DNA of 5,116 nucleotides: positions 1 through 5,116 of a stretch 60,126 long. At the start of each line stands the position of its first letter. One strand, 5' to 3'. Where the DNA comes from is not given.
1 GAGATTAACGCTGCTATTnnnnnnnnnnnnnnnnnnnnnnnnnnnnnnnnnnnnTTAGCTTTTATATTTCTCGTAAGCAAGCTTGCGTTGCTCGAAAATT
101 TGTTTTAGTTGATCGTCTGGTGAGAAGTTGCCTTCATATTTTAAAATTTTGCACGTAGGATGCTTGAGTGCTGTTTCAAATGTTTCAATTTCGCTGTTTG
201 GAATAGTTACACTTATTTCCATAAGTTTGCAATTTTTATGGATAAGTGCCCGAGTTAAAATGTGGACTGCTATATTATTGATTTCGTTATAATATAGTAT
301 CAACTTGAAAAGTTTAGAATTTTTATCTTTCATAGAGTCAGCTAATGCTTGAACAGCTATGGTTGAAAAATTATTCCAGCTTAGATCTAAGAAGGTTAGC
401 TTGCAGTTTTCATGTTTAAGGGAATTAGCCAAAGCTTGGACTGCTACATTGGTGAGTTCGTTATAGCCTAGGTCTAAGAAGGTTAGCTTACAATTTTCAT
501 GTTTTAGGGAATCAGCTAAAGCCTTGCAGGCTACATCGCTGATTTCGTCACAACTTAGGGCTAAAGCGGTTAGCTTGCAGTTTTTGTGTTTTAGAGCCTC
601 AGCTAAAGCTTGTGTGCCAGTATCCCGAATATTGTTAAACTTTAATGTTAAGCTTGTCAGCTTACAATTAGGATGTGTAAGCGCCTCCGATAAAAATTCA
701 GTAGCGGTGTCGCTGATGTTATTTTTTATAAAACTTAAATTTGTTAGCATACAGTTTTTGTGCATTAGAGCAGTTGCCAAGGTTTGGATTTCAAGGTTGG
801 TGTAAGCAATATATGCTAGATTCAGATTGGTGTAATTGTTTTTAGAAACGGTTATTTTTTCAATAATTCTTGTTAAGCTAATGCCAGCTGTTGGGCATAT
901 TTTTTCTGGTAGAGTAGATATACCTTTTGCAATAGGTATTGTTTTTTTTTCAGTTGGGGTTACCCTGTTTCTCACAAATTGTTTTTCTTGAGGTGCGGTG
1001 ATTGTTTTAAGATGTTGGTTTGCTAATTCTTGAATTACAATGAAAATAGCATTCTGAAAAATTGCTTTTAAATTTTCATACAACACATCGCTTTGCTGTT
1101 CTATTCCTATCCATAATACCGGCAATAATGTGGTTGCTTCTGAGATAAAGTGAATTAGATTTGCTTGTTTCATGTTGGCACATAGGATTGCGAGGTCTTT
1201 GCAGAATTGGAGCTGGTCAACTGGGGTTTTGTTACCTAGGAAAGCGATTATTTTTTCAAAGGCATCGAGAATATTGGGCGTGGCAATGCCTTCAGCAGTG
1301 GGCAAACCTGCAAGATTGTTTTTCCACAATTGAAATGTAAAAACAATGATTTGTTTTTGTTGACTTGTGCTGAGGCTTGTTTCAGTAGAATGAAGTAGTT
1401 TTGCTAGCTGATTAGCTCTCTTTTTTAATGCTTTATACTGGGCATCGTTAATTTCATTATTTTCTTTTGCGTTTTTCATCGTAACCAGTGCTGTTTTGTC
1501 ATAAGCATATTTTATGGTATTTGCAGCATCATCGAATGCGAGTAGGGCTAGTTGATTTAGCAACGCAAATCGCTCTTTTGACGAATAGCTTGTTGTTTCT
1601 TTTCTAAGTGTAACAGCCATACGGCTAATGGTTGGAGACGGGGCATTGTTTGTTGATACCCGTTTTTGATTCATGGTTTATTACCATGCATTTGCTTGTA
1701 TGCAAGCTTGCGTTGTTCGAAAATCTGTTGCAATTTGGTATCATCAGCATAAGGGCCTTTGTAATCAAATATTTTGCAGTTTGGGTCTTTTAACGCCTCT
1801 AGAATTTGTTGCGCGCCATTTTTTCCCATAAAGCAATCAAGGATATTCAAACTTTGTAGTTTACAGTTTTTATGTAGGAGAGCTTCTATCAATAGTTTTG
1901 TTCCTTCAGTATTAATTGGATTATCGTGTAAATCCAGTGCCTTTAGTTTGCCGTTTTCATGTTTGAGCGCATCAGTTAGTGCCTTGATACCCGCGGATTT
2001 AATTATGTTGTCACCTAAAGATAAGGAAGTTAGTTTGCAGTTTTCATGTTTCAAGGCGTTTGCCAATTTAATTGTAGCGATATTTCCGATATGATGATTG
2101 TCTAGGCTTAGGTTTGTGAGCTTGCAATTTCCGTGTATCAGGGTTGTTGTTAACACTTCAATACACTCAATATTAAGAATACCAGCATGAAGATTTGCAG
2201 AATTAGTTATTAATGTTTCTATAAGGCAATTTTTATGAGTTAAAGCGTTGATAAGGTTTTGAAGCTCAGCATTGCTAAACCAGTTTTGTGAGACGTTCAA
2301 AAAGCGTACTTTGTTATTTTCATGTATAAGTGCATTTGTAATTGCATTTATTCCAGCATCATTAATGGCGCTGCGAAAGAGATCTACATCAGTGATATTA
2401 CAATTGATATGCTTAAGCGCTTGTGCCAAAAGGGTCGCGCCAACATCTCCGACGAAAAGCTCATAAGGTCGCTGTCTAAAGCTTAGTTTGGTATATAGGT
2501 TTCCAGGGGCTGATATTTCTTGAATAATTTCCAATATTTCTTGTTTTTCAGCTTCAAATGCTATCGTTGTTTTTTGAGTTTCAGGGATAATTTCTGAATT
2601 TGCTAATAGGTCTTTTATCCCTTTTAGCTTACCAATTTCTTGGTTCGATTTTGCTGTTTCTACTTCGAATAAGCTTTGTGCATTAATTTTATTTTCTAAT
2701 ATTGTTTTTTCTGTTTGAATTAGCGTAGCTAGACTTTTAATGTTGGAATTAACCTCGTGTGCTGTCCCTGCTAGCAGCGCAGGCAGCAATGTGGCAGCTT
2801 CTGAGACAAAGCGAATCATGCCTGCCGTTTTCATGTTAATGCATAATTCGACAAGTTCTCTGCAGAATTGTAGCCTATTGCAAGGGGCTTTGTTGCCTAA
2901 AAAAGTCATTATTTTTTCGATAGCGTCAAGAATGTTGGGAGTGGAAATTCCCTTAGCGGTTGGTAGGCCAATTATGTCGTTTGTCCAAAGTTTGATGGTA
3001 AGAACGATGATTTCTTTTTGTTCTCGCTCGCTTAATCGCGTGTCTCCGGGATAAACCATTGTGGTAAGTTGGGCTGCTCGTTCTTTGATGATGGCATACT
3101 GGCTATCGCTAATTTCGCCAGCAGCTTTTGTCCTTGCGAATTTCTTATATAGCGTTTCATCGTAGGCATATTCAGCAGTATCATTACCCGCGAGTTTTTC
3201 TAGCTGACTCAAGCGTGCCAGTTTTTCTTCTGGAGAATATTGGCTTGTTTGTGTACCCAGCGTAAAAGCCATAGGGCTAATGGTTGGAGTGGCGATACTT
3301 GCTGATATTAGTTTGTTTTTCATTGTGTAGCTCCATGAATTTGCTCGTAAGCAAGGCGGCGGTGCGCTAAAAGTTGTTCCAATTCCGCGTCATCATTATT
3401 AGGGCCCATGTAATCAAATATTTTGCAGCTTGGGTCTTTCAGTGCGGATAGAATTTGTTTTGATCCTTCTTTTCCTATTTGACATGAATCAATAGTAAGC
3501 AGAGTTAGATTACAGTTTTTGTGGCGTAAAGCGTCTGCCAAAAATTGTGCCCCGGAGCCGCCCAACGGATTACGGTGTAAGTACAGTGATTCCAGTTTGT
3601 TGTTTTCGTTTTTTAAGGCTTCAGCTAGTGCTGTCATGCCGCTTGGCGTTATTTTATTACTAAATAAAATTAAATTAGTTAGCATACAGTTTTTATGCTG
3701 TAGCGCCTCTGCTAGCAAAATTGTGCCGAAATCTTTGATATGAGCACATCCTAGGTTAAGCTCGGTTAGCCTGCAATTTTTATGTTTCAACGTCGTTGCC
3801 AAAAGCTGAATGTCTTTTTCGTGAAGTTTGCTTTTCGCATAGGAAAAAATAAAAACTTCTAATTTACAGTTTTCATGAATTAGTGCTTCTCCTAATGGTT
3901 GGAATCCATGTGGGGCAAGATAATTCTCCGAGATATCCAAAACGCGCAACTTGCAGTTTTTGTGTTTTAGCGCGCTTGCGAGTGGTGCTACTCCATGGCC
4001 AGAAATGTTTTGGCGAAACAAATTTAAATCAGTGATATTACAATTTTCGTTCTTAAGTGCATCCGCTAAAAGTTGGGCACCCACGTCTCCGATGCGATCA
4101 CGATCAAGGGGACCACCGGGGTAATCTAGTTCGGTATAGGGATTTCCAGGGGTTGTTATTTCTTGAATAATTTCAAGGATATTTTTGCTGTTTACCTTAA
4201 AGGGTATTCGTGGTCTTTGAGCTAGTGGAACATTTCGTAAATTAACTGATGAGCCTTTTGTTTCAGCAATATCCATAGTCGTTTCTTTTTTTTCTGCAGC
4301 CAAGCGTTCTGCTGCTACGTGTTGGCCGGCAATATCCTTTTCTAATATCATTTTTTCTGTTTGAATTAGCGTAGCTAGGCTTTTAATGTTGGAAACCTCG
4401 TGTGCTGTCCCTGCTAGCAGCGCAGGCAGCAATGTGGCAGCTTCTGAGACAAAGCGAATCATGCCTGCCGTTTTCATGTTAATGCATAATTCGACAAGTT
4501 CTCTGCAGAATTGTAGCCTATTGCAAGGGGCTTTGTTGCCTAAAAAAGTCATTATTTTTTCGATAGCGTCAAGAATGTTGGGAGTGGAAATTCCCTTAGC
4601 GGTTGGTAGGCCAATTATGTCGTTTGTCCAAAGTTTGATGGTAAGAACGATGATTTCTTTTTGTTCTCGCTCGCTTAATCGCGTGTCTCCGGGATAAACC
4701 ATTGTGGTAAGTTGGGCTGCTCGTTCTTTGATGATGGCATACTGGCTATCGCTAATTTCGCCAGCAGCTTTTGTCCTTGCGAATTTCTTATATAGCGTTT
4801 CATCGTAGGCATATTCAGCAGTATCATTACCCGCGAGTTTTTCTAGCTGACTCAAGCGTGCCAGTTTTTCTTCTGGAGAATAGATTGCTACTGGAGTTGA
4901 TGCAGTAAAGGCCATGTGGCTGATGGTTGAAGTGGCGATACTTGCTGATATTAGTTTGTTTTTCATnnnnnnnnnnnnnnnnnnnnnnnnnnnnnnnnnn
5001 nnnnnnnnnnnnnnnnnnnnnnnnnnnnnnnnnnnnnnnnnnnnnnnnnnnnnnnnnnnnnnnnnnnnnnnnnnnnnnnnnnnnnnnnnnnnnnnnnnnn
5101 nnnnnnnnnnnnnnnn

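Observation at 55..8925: Five-gene co-directional cluster: MoxR-like AAA+ ATPase, vWA/HExxH protein and three RNI-type LRR paralogs, a candidate undescribed sensor/conflict system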

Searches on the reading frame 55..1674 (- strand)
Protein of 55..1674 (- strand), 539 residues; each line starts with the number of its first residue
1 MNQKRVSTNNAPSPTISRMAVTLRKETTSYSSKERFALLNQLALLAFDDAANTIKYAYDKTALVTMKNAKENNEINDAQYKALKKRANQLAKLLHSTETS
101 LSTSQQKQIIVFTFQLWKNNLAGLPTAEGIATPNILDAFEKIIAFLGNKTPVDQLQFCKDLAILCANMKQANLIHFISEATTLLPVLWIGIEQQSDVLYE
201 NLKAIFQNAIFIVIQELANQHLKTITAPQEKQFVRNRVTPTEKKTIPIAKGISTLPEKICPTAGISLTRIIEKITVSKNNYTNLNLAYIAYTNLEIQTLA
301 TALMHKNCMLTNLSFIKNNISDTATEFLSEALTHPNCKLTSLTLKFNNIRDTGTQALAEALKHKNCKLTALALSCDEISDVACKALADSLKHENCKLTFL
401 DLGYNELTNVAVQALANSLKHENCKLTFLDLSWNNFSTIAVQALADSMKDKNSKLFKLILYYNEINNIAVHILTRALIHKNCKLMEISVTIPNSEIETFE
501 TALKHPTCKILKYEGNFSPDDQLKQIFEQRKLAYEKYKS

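Call 3: search_protein_families(library=pfam, proteins=[window:55-1674:-], max_evalue=0.1)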
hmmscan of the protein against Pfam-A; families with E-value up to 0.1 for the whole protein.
window:55-1674:- (539 aa): 5 families
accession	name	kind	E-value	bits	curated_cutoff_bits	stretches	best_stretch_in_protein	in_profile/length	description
PF13516.12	LRR_6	-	1.8e-14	53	23.4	3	394-416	2-24/24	Leucine Rich repeat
PF00560.39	LRR_1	-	0.0001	22.1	20.6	0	425-440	1-16/23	Leucine Rich Repeat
PF03744.18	BioW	-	0.01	15.8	25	0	317-367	23-72/239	6-carboxyhexanoate--CoA ligase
PF04627.18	ATP-synt_Eps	-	0.011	16.2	27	0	431-451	8-28/49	Mitochondrial ATP synthase epsilon chain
PF13855.12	LRR_8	-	0.016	15.4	27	0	368-435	3-60/61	Leucine rich repeat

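Call 4: search_protein_families(library=ncbifam, proteins=[window:55-1674:-], max_evalue=0.1)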
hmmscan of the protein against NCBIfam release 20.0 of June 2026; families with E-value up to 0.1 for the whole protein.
window:55-1674:- (539 aa): 1 family
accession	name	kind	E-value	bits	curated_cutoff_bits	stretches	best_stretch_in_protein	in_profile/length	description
NF038076.1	fam_STM4015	hypoth_equivalog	6.7e-05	22.1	275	1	337-426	179-264/290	STM4015 family protein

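Call 9: search_protein_families(library=padloc, proteins=[window:55-1674:-], max_evalue=1)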
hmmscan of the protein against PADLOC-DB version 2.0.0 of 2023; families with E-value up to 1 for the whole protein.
window:55-1674:- (539 aa): 0 families

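Call 102: search_protein_families(library=phrogs, proteins=[window:55-1674:-], max_evalue=0.01)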
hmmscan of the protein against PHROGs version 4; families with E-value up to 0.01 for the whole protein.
window:55-1674:- (539 aa): 0 families

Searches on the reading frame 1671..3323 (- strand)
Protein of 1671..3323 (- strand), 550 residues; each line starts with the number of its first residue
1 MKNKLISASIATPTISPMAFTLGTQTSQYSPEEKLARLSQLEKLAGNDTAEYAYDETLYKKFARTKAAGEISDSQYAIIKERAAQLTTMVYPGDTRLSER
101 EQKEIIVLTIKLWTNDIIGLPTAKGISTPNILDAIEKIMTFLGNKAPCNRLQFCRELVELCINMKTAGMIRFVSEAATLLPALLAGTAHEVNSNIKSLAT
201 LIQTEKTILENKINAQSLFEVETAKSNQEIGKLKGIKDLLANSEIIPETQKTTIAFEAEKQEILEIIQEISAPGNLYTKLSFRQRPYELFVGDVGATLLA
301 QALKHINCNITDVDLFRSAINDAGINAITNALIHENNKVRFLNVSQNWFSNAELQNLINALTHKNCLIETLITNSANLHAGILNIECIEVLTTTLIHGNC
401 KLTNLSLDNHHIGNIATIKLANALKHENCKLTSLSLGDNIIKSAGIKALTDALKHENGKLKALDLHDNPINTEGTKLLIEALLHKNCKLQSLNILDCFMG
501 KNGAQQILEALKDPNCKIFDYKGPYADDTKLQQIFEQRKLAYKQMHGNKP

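Call 3: search_protein_families(library=pfam, proteins=[window:1671-3323:-], max_evalue=0.1)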
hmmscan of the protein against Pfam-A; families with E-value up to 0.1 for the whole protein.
window:1671-3323:- (550 aa): 1 family
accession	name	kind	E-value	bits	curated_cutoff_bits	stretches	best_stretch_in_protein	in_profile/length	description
PF13516.12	LRR_6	-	2.1e-05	24.7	23.4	0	428-449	2-23/24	Leucine Rich repeat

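Call 4: search_protein_families(library=ncbifam, proteins=[window:1671-3323:-], max_evalue=0.1)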
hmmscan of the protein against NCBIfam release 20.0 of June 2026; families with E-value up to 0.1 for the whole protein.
window:1671-3323:- (550 aa): 0 families

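Call 9: search_protein_families(library=padloc, proteins=[window:1671-3323:-], max_evalue=1)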
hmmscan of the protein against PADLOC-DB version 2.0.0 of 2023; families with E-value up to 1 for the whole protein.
window:1671-3323:- (550 aa): 0 families

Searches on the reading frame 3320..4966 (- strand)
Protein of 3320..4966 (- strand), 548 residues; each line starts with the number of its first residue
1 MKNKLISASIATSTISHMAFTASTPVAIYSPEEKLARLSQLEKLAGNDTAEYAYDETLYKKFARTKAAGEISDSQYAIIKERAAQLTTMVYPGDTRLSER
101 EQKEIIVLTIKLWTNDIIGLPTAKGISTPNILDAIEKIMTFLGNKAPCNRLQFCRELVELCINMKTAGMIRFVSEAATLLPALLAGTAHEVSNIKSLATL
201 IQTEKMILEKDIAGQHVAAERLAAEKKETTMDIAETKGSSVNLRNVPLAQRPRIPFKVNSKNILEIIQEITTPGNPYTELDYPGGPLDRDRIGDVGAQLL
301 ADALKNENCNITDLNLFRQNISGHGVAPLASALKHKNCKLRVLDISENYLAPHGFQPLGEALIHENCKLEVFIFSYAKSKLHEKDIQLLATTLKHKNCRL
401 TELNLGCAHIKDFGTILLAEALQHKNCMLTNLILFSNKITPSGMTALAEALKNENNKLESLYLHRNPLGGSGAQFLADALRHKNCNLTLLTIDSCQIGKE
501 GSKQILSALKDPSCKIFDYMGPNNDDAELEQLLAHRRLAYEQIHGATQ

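Call 3: search_protein_families(library=pfam, proteins=[window:3320-4966:-], max_evalue=0.1)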
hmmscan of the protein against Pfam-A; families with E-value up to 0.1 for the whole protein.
window:3320-4966:- (548 aa): 2 families
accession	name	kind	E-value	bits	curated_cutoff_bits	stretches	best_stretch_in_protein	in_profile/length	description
PF13516.12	LRR_6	-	3.7e-14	52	23.4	1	425-448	1-24/24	Leucine Rich repeat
PF00560.39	LRR_1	-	0.00022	21.2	20.6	0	457-473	1-17/23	Leucine Rich Repeat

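Call 4: search_protein_families(library=ncbifam, proteins=[window:3320-4966:-], max_evalue=0.1)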
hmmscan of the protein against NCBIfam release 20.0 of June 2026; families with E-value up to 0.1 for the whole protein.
window:3320-4966:- (548 aa): 0 families

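Call 9: search_protein_families(library=padloc, proteins=[window:3320-4966:-], max_evalue=1)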
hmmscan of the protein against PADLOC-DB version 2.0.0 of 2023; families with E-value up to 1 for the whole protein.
window:3320-4966:- (548 aa): 0 families

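Call 85: predict_structure(alignment_id=A1)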
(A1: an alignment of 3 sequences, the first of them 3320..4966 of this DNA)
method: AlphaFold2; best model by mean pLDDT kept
length: 548 residues; sequences in the alignment: 3
mean_pLDDT: 69.0   pTM: 0.56
mean pLDDT of the five models: 69.0, 67.5, 65.2, 63.2, 62.2
residues with pLDDT >= 90: 153; 70-90: 144; 50-70: 99; < 50: 152
segments of 3 or more residues with pLDDT < 50: 1-27, 44-50, 116-131, 144-148, 165-250, 286-289
pLDDT, mean of each block of 10 residues (from residue 1): 24 23 42 67 50 64 61 66 72 69 73 52 34 55 50 55 46 45 44 41 45 34 31 27 34 68 81 90 59 83 95 88 87 97 86 81 97 74 87 97 90 93 97 91 94 97 90 94 95 86 91 89 75 81 59
secondary structure, 60 per line:
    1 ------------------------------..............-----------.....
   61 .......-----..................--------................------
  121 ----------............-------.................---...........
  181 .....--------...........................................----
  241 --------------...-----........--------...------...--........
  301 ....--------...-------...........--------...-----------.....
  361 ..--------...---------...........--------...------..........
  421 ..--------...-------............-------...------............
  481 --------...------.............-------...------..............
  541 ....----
elements in order: H31-44 H56-67 H73-90 H99-114 H131-142 H150-166 H170-185 H194-236 E255-257 H263-270 E279-281 H293-304 E313-315 H323-333 E342-344 H356-362 E371-373 H383-393 E402-404 H411-422 E431-433 H441-452 E460-462 H469-480 E489-491 H498-510 E518-520 H527-544

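Call 88: fold_search(model_id=the predicted structure, library=pdb)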
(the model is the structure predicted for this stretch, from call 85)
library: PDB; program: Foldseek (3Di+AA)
matches with E <= 10: 436; with E <= 0.001: 116
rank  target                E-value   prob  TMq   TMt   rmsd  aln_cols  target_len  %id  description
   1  9l4l_D                1.9e-12  1.00  0.42  0.25   4.1       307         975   24  Structure of human SCMCcore complex contain NLRP2 (released 2025-10-01)
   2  8ej4_A                2.9e-12  1.00  0.40  0.27   4.4       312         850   24  Cryo-EM structure of the active NLRP3 inflammasome disk (released 2022-12-14)
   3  7wbt_A                3.0e-12  1.00  0.41  0.26   4.8       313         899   27  Crystal structure of bovine NLRP9 (released 2022-04-06)
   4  9wsq_A                3.7e-12  1.00  0.36  0.27   6.6       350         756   22  Structure of dimeric mouse NLRP14-KDM2A-SKP1 complex (released 2026-03-18)
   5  8x7v_A                9.7e-12  1.00  0.42  0.24   4.3       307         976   24  Structure of human SCMC ternary complex (released 2024-10-09)
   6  12dl_MA               1.0e-11  1.00  0.40  0.24   3.2       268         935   27  Native structure of the cytoplasmic lattice (CPL) asymmetric unit from mouse MII eggs (released 2026-04-08)
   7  7vtp_A                1.0e-11  1.00  0.43  0.31   4.5       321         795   25  Cryo-EM structure of PYD-deleted human NLRP3 hexamer (released 2022-03-09)
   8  9xrl_0                2.1e-11  1.00  0.43  0.26   3.7       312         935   22  Structure of mouse cytoplasmic lattice (CPL) repeating unit (released 2026-03-18)
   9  7wbu                  2.7e-11  1.00  0.42  0.27   4.5       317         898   27  Cryo-EM structure of bovine NLRP9 (released 2022-04-06)
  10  8swf_A                2.8e-11  1.00  0.41  0.28   4.7       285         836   25  Cryo-EM structure of NLRP3 open octamer (released 2024-02-14)
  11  9ln6_A                3.8e-11  1.00  0.34  0.22   7.3       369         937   23  Structure of human NLRP14-UHRF1 complex (released 2026-03-18)
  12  8swf_C                5.1e-11  1.00  0.42  0.28   1.9       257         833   29  Cryo-EM structure of NLRP3 open octamer (released 2024-02-14)
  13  9xrl_H                6.5e-11  1.00  0.41  0.31   3.3       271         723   27  Structure of mouse cytoplasmic lattice (CPL) repeating unit (released 2026-03-18)
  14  4per_A                8.2e-11  1.00  0.33  0.38   7.5       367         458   21  Structure of Gallus gallus ribonuclease inhibitor complexed with Gallus gallus ribonuclease I (released 2014-06-25)
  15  9xrl_i                1.1e-10  1.00  0.41  0.32   5.3       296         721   25  Structure of mouse cytoplasmic lattice (CPL) repeating unit (released 2026-03-18)
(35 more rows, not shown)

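Call 102: search_protein_families(library=phrogs, proteins=[window:3320-4966:-], max_evalue=0.01)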
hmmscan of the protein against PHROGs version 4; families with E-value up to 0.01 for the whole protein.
window:3320-4966:- (548 aa): 0 families

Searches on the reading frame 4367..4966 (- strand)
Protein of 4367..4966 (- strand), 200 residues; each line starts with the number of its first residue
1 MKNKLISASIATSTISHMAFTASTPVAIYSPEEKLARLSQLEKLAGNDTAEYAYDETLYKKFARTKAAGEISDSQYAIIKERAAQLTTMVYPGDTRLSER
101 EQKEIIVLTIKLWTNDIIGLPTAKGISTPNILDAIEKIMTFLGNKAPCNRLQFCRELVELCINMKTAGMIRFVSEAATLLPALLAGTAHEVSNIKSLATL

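Call 55: find_related_loci(query=A5, collection=metagenome_contigs, flank=10000)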
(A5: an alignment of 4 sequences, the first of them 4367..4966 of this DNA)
Query A5 (200 aa) in metagenome_contigs; peptide patterns used: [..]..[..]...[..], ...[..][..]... (x = any residue, [..] = any of these).
600 stretches matched a pattern (row limit reached: there are more); 1 encode a relative of the query (tblastn E <= 1e-3); 1 distinct loci.
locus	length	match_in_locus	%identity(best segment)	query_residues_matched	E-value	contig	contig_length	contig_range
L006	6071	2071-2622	51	1-183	4e-58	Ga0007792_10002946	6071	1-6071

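Call 56: find_related_loci(query=A5, collection=genome_contigs, flank=10000)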
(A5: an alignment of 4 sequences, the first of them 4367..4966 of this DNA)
Query A5 (200 aa) in genome_contigs; peptide patterns used: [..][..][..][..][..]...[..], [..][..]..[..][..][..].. (x = any residue, [..] = any of these).
55 stretches matched a pattern, but none encodes a relative of the query by tblastn (E <= 1e-3).
